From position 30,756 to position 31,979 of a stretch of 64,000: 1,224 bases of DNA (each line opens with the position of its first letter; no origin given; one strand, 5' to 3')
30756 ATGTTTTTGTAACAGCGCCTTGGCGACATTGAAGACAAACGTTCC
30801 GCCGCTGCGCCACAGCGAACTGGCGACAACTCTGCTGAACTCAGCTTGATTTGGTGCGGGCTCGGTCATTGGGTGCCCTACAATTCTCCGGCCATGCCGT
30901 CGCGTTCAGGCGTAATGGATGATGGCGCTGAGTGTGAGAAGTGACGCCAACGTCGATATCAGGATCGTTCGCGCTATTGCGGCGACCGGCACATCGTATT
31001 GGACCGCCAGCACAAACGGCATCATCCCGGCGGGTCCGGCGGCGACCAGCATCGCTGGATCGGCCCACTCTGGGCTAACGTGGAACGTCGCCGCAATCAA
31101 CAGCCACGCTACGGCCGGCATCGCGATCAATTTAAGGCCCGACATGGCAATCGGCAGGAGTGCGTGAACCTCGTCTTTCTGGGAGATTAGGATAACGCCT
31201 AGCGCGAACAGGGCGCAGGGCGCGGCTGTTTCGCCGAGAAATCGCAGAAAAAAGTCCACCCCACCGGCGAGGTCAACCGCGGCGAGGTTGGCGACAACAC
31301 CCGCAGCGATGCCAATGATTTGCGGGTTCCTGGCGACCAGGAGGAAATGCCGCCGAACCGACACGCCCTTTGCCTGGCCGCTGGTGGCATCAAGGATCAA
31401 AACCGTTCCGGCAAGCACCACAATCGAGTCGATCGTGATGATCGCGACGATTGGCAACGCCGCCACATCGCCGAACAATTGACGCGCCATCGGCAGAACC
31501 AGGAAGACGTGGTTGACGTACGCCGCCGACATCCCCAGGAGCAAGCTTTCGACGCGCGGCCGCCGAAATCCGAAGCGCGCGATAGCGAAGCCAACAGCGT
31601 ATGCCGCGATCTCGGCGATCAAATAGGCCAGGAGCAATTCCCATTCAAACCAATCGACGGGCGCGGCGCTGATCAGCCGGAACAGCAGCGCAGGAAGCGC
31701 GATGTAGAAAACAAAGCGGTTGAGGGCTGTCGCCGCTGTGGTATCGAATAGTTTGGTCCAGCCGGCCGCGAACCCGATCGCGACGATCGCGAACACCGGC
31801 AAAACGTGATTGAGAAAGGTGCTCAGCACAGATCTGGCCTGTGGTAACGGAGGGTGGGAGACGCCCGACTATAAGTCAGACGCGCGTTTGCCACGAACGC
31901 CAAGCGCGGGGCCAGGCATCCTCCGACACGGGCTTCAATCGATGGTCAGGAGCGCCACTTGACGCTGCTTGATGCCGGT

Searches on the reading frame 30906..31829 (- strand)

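Call 36: search_protein_families(library=pfam, proteins=[window:30906-31829:-], max_evalue=0.00001)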
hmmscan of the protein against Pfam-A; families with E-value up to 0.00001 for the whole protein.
window:30906-31829:- (307 aa): 1 family
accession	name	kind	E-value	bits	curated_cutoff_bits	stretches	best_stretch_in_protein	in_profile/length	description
PF03547.23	Mem_trans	-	7.7e-27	94.2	25.7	1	6-303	3-342/343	Membrane transport protein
